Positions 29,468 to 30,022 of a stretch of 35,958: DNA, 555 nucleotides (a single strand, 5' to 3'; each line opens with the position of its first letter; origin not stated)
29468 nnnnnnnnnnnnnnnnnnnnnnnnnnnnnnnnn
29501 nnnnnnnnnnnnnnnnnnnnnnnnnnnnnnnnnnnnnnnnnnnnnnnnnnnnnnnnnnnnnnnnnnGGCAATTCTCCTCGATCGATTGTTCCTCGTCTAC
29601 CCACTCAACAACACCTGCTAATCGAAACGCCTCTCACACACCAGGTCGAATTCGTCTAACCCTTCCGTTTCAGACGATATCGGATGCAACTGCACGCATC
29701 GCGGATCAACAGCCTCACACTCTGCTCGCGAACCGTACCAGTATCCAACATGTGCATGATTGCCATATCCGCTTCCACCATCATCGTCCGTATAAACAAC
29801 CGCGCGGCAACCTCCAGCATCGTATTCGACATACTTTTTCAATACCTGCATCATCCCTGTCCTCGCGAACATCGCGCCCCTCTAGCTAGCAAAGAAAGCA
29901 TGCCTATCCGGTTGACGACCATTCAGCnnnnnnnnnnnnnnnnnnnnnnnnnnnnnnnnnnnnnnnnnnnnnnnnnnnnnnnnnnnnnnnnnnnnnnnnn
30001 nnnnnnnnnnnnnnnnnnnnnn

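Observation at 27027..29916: Operon centred on a classic AAA+ ATPase with a novel 350-aa N-terminal region and three unknown partners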

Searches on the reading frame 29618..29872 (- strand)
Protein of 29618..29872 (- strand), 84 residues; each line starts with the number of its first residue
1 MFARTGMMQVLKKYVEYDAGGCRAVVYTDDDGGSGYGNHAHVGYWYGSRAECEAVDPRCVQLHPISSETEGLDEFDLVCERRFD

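Call 4: search_protein_families(library=pfam, proteins=[window:29618-29872:-], max_evalue=0.1)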
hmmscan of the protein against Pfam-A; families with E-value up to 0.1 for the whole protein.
window:29618-29872:- (84 aa): 0 families

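Call 5: search_protein_families(library=phrogs, proteins=[window:29618-29872:-], max_evalue=0.01)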
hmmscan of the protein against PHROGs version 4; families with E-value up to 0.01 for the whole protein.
window:29618-29872:- (84 aa): 0 families

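Call 6: search_protein_families(library=padloc, proteins=[window:29618-29872:-], max_evalue=0.01)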
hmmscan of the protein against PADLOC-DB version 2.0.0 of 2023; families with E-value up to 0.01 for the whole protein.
window:29618-29872:- (84 aa): 0 families
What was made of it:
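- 29618..29872 (-): p84, a small accessory gene that is not linked to the AAA family. No Pfam, PHROG or PADLOC hit (calls 4-6).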

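Call 7: search_protein_families(library=ncbifam, proteins=[window:29618-29872:-], max_evalue=0.01)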
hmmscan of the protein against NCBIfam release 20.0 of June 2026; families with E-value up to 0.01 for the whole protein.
window:29618-29872:- (84 aa): 0 families

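Call 81: search_dna_similar(query=window:29618-29872:-, collection=phages, mode=protein, max_evalue=0.01, max_rows=10)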
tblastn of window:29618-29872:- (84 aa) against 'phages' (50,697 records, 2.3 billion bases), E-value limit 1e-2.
No match.

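Call 96: find_homologous_proteins(query=window:29618-29872:-, max_evalue=0.01)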
Query window:29618-29872:- (84 aa): 6 proteins with E <= 0.01 among 7 candidates.
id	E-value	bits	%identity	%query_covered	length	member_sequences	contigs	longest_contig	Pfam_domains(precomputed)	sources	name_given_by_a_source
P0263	5.0e-53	195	100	100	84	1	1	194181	-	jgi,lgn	-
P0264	1.9e-21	94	60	93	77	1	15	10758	-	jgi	jgi:hypothetical protein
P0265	1.4e-20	91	58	93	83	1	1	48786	-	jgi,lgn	-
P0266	1.3e-19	88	60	92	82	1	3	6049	-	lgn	-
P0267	1.4e-18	85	63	70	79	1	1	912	-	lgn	-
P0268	5.0e-18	83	59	87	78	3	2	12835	-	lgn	-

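Call 99: find_encoding_contigs(protein=P0265, flank=5000, max_places=2)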
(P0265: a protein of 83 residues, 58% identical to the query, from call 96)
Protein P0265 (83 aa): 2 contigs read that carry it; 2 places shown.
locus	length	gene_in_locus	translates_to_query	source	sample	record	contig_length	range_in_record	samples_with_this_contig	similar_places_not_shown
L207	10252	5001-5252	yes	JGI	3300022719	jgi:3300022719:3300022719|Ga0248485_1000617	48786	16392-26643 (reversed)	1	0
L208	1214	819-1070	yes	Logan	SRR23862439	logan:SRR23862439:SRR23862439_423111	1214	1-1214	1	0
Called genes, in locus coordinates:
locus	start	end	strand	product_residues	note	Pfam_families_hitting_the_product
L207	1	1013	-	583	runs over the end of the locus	-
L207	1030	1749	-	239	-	PF03592:Terminase_2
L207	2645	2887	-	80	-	-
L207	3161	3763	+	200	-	-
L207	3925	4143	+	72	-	-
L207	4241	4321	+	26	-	-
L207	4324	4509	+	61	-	-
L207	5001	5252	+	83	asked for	-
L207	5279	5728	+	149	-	-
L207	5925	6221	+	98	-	-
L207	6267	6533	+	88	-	PF26096:DUF8033 (weak)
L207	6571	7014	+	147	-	-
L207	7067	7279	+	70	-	-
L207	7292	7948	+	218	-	-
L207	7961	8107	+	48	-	-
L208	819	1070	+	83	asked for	-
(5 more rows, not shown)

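Call 100: find_encoding_contigs(protein=P0264, flank=5000, max_places=3)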
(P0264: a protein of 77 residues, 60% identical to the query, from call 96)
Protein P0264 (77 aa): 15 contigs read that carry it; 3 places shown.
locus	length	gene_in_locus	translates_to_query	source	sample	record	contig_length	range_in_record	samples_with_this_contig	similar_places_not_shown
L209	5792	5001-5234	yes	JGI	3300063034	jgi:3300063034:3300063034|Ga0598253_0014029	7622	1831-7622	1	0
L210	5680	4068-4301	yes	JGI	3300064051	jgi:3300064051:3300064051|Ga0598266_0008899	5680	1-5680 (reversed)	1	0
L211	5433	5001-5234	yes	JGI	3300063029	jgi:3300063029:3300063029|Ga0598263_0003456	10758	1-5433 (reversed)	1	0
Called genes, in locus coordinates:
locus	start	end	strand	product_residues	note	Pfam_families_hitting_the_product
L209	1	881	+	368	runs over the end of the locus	PF12760:Zn_ribbon_IS1595 (weak), PF12762:DDE_Tnp_IS1595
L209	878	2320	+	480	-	PF03602:Cons_hypoth95 (faint), PF01555:N6_N4_Mtase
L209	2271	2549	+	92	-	-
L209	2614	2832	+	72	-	-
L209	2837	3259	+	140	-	-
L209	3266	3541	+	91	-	-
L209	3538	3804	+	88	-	-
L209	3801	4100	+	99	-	-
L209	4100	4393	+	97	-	-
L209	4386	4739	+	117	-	-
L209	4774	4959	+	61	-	-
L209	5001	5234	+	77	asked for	-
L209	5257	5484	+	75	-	-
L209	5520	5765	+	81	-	-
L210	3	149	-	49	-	?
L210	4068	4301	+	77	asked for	-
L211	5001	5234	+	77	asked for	-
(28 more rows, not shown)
